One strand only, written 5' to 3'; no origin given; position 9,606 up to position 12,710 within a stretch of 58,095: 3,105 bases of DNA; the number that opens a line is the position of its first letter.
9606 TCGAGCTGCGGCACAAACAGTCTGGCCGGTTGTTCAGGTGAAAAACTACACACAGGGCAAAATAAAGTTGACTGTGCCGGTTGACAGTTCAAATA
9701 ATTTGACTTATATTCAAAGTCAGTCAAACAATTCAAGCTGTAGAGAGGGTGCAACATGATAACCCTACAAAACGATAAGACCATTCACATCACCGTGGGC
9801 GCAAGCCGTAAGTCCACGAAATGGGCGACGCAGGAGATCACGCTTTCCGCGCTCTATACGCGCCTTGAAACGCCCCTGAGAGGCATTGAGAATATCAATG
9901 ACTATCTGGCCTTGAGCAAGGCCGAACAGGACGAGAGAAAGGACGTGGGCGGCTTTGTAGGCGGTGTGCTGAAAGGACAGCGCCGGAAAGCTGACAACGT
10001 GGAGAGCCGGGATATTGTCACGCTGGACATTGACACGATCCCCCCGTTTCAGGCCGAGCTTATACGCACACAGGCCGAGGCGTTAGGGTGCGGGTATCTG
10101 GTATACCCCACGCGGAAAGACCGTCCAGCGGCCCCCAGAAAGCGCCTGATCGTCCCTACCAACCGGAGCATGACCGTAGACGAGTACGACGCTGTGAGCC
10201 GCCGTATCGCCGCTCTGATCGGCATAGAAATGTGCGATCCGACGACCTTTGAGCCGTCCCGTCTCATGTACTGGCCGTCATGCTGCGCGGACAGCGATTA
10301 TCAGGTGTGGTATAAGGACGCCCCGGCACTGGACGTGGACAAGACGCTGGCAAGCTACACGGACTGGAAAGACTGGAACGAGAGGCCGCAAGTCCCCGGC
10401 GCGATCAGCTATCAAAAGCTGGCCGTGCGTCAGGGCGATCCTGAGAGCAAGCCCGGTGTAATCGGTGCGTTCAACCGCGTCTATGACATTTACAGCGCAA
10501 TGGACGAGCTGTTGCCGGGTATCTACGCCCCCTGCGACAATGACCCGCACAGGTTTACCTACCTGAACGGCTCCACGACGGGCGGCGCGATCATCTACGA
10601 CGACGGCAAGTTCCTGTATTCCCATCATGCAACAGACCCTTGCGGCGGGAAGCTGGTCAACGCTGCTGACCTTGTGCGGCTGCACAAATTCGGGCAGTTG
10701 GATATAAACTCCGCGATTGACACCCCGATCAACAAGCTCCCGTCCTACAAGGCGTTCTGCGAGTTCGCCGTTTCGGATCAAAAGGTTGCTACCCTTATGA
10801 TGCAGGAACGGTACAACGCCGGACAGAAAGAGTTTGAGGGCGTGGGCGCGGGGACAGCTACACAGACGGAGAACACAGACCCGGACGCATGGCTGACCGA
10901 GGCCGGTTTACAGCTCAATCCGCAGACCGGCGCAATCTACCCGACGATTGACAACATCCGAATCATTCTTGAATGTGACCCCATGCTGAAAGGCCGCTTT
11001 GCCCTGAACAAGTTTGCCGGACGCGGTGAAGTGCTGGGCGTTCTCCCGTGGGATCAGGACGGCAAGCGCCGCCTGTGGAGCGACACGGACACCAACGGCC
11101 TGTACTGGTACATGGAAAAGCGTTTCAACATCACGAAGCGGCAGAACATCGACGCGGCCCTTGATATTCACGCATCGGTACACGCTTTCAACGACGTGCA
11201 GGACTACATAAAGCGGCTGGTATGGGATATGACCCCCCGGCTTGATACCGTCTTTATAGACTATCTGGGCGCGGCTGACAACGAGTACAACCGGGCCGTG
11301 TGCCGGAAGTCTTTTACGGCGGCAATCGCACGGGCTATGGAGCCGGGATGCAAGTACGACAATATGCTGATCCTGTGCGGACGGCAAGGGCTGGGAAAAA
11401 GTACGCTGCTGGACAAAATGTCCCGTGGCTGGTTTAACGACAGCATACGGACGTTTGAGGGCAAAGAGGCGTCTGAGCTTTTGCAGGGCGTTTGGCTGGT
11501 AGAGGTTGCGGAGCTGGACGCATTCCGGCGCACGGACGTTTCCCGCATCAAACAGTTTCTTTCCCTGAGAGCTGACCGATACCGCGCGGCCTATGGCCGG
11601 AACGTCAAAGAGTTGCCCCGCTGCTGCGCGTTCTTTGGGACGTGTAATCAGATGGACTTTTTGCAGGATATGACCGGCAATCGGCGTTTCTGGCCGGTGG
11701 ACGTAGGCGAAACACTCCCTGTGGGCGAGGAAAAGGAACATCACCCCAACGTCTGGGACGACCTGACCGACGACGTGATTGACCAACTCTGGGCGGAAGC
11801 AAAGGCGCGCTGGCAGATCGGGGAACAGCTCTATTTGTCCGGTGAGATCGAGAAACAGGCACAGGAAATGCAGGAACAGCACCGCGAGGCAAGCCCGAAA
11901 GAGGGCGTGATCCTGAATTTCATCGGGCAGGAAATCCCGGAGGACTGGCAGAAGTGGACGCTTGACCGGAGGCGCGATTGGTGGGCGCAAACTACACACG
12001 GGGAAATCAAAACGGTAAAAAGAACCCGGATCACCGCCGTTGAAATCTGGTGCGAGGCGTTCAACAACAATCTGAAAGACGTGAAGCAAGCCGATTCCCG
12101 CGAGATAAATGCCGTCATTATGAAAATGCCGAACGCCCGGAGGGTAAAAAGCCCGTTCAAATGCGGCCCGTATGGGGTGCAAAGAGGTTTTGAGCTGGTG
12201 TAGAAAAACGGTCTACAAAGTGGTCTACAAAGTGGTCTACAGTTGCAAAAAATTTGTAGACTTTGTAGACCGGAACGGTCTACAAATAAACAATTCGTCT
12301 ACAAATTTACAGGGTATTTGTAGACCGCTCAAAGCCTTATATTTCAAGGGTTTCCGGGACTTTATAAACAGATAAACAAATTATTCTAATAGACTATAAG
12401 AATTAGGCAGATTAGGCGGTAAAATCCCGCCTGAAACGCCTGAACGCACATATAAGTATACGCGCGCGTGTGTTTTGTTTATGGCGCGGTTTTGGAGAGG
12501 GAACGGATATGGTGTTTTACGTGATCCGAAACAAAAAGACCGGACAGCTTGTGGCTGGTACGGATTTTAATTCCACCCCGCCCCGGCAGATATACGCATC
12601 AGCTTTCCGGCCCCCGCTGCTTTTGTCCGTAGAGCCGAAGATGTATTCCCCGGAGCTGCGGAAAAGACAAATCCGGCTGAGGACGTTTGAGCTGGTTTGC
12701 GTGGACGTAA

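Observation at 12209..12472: Triplicated 240-270 bp iteron-rich composite element (copy A, after the primase gene)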

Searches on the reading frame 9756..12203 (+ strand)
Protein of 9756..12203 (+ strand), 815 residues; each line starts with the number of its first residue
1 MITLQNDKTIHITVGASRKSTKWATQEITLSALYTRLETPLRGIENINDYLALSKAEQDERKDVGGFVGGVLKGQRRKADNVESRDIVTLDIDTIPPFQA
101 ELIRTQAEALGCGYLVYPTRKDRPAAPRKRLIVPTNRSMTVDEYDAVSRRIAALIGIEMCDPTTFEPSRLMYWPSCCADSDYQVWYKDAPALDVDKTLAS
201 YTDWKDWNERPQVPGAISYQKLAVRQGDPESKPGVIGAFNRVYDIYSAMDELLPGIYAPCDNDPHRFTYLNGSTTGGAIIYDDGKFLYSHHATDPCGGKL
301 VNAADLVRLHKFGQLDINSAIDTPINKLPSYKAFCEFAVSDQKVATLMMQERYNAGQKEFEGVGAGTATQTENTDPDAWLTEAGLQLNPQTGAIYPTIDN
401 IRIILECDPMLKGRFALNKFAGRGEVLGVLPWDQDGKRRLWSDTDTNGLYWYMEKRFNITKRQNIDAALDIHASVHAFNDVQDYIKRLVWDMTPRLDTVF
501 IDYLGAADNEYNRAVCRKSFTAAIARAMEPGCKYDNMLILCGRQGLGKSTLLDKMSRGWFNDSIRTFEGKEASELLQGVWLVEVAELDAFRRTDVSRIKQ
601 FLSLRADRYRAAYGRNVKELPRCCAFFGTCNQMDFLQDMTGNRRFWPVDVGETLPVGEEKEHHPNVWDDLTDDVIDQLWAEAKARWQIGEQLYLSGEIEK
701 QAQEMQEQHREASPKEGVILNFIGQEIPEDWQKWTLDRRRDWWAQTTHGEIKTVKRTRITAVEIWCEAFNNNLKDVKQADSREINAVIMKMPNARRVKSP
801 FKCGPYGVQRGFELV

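Call 10: search_protein_families(library=pfam, proteins=[window:9756-12203:+], max_evalue=0.01)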
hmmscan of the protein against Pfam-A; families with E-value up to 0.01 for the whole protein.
window:9756-12203:+ (815 aa): 2 families
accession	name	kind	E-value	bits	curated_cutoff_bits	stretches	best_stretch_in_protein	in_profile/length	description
PF05272.17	VapE-like_dom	-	1.1e-75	254.2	25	1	486-710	2-216/217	Virulence-associated protein E-like domain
PF19263.5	DUF5906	-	4.6e-06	27.7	27.6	1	540-644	1-114/114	Family of unknown function (DUF5906)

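Call 31: find_related_loci(query=window:9756-12203:+, collection=viral_contigs, flank=10000)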
Query window:9756-12203:+ (815 aa) in viral_contigs; peptide patterns used: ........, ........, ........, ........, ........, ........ (x = any residue, [..] = any of these).
5 stretches matched a pattern; 4 encode a relative of the query (tblastn E <= 1e-3); 3 distinct loci.
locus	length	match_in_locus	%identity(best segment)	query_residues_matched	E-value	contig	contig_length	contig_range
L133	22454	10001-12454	75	1-814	0e+0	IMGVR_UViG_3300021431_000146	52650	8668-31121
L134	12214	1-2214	72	70-814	0e+0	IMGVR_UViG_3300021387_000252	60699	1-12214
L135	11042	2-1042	65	459-812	1e-152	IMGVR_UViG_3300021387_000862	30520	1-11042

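Call 71: search_protein_families(library=ncbifam, proteins=[window:9756-12203:+], max_evalue=0.1)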
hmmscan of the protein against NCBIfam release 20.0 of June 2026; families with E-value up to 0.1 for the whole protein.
window:9756-12203:+ (815 aa): 1 family
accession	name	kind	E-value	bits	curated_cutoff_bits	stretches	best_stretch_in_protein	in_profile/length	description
TIGR02324.1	CP_lyasePhnL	equivalog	0.077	12.4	256.3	0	536-603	35-100/224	phosphonate C-P lyase system protein PhnL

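Call 86: search_dna_similar(query=window:9756-12203:+, collection=phages, mode=protein, max_rows=15)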
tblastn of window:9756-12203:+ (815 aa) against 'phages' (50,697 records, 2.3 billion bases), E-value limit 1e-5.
Records with a match: 968; places in all: 970; records where one place covers at least 80% of the query: 339.
Best place of each record, by identity: <60% 968.
By first word of the organism name: Pseudomonas 165; Streptococcus 159; Bacteroides 105; Staphylococcus 96; Xanthomonas 48; Escherichia 36; Bacteriophage 29; Paenibacillus 24; Phocaeicola 24; Rhodobacter 23; and 73 more.
By host as written in the record: - 73; Pseudomonas aeruginosa 62; Pseudomonas aeruginosa PAO1 46; Staphylococcus aureus 37; Rhodobacter capsulatus YW1 23; Pseudomonas sp. 18; Escherichia coli 18; Xanthomonas oryzae pv. oryzae 14; and 429 more.
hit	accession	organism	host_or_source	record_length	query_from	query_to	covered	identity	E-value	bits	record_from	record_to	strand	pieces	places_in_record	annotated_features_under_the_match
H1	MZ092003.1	Paenibacillus phage Pd_22F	Paenibacillus dendritiformis PB22F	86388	7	812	99%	46.1%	0e+0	721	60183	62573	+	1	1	virulence-associated protein E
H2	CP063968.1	Clostridium phage CWou-2020b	Clostridium botulinum BKT2873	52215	2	812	100%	42.9%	0e+0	651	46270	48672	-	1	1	hypothetical protein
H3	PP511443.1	Dulem virus 37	Propithecus coquereli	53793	4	812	99%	42.5%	0e+0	643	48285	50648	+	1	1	virulence associated protein E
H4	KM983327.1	Clostridium phage phiCT453A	Clostridium tetani ATCC 453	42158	2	812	100%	41.5%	0e+0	616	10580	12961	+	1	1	virulence-associated E domain-containing protein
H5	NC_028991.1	Clostridium phage phiCT453A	Clostridium tetani ATCC 453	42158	2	812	100%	41.5%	0e+0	616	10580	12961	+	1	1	DNA helicase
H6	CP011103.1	Listeria phage LWP01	Listeria weihenstephanensis WS 4560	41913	2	812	100%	41.0%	0e+0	598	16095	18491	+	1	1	phage-like protein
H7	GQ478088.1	Enterococcus phage phiFL4A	Enterococcus faecalis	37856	2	812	100%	40.6%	0e+0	593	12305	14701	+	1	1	gp26: VirE domain protein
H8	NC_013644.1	Enterococcus phage phiFL4A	Enterococcus faecalis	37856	2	812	100%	40.6%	0e+0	593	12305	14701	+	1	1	gp26: DNA helicase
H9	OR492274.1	Fusobacterium phage phiPaco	Fusobacterium necrophorum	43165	4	812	99%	40.5%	0e+0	598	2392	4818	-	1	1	DNA helicase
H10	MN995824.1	Enterococcus phage EFP1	Enterococcus faecalis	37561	2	812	100%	40.3%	0e+0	592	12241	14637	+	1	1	record has no annotation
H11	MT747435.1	Enterococcus phage AE4_2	Enterococcus faecalis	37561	2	812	100%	40.3%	0e+0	592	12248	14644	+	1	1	DNA primase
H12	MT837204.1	Bacteriophage sp.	human fecal samples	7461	4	559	68%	58.7%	0e+0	682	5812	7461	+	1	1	record has no annotation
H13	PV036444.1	Clostridium phage NatCom_42228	Clostridium sp. 003024715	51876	10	812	99%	40.3%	4e-172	557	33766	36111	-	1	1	DNA helicase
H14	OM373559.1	Staphylococcus phage vB_SpsX-DS12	Staphylococcus pseudintermedius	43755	4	812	99%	40.0%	0e+0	607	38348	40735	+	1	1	record has no annotation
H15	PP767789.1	Clostridioides phage phiCDKH02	Clostridioides difficile CD500-12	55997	2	812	100%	39.8%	0e+0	595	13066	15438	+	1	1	virulence-associated E family protein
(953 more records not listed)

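Call 100: search_solved_structures(query=window:9756-12203:+, max_evalue=0.001, show_alignments=1)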
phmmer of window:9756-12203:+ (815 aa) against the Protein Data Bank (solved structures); distinct sequences matched with E-value up to 0.001: 1.
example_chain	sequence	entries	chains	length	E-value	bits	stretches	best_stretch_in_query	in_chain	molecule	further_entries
7pds_A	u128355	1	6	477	4.7e-71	243.9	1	384-740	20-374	Similar to D. nodosus vapE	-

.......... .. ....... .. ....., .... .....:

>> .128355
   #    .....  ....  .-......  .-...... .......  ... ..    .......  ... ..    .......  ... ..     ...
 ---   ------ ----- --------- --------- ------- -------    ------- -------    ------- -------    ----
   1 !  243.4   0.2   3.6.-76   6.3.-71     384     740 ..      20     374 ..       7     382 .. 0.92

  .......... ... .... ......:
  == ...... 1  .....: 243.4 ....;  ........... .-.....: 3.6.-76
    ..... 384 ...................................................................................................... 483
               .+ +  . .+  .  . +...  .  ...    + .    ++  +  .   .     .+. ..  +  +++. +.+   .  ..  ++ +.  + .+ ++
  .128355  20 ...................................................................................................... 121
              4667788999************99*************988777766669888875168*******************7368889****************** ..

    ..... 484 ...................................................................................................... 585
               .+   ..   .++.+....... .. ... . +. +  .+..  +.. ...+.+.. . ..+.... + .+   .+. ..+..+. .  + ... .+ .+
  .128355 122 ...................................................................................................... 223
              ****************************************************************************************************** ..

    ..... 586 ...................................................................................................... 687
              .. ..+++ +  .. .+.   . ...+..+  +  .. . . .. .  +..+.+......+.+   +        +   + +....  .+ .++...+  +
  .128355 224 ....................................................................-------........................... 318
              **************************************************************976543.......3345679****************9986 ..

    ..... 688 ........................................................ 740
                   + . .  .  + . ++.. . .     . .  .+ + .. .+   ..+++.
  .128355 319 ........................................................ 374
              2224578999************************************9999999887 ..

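Call 107: get_annotated_region(hit=H15, flank=1500)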
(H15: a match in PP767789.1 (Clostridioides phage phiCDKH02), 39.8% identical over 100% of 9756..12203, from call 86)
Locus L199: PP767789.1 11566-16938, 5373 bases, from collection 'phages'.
description: Clostridioides phage phiCDKH02, complete genome.
organism: Clostridioides phage phiCDKH02 (NCBI taxid 3145026)
taxonomy: Viruses
host: Clostridioides difficile CD500-12; source: clinical sample; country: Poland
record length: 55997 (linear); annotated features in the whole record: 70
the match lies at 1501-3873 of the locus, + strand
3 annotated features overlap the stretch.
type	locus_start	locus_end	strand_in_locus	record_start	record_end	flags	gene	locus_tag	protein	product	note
CDS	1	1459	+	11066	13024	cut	-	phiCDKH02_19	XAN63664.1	DNA polymerase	-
CDS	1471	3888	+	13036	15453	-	-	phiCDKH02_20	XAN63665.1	virulence-associated E family protein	-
CDS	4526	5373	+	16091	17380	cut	-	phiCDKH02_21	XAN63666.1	DEAD/DEAH box helicase family protein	-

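Call 108: get_annotated_region(hit=H4, flank=1500)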
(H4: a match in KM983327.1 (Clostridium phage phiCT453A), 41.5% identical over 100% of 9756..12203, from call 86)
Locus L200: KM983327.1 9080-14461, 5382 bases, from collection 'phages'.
description: Clostridium phage phiCT453A, complete genome.
organism: Clostridium phage phiCT453A (NCBI taxid 1567012)
taxonomy: Viruses; Duplodnaviria; Heunggongvirae; Uroviricota; Caudoviricetes
host: Clostridium tetani ATCC 453; source: -; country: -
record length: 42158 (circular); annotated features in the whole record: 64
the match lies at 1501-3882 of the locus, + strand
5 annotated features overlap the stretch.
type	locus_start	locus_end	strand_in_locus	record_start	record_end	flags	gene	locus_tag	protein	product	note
CDS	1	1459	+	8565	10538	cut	-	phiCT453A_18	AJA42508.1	DNA polymerase I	-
CDS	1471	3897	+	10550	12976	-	-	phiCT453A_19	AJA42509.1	virulence-associated E domain-containing protein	phage, virulence-associated E domain-containing protein, COG5545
CDS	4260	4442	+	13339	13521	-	-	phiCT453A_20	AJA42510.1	VRR-NUC domain-containing protein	-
CDS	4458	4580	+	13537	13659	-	-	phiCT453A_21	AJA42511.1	hypothetical protein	-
CDS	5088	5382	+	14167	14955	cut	-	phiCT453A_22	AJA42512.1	DEAD/DEAH box helicase and SNF2 domain-containing protein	DEAD/DEAH box helicase and SNF2 domain-containing protein, COG0553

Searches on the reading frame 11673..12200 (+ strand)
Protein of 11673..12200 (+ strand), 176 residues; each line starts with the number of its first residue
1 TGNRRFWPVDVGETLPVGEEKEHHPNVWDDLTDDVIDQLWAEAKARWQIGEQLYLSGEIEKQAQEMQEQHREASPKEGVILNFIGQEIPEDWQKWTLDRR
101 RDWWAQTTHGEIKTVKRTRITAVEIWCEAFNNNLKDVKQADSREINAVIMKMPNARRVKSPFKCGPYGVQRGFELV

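Call 105: search_solved_structures(query=A4, max_evalue=1, show_alignments=2)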
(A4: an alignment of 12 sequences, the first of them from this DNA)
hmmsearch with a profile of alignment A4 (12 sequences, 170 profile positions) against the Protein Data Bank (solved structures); distinct sequences matched with E-value up to 1: 4.
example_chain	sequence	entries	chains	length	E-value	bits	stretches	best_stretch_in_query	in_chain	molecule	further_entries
7pds_A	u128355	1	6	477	3.5e-21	79.1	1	1-167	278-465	Similar to D. nodosus vapE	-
1h8k_A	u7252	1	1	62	0.36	14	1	60-98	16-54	SPECTRIN ALPHA CHAIN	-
9ih6_A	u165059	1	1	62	0.64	13.2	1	60-98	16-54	Spectrin alpha chain, non-erythrocytic 1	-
2fh0_A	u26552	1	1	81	0.66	13.1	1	104-154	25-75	Hypothetical 16.0 kDa protein in ABF2-CHL12 intergenic region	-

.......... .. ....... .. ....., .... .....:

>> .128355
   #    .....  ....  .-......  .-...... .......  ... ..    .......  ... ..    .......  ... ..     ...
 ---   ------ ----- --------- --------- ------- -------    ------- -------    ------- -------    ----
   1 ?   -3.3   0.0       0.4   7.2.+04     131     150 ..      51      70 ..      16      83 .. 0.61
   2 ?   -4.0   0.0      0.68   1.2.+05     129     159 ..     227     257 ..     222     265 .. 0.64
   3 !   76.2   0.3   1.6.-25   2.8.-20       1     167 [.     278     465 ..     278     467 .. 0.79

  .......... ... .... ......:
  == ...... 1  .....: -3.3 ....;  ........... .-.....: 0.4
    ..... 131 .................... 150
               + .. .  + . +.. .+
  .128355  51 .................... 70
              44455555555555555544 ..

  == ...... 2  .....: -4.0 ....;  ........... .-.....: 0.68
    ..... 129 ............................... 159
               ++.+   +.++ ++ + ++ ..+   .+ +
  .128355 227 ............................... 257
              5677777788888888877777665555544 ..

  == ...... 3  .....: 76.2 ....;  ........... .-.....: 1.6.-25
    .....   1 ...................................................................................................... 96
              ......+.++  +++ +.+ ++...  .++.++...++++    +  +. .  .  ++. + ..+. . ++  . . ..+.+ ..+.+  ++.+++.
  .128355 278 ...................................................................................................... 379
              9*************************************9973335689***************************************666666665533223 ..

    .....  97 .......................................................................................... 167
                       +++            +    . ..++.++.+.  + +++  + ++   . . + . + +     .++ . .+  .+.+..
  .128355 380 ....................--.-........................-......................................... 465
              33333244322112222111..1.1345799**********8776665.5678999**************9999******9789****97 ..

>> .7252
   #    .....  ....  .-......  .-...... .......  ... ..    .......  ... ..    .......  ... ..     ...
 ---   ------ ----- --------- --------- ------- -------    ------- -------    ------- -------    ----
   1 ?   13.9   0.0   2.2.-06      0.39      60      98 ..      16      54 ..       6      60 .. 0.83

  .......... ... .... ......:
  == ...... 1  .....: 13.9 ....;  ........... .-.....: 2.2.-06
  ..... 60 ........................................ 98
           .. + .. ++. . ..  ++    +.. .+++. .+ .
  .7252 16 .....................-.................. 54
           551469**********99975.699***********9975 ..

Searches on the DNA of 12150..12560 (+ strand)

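Call 6: search_dna_similar(query=window:12180-12500:+, collection=phages, mode=distant, max_rows=30)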
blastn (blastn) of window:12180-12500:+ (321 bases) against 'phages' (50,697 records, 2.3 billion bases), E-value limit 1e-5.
No match.

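Call 79: search_rna_families(source=window, start=12150, end=12560, threshold=evalue, max_evalue=1)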
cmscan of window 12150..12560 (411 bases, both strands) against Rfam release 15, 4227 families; matches with E-value up to 1: 2.
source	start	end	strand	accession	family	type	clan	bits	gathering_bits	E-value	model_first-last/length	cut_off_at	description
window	12176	12345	+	RF03828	MIR831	Gene; miRNA;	-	22.6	100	0.02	1-181/181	no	MIR831 microRNA precursor family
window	12234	12327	-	RF03396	mir-2814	Gene; miRNA;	-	17.9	90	0.94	1-87/87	no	mir-2814 microRNA precursor family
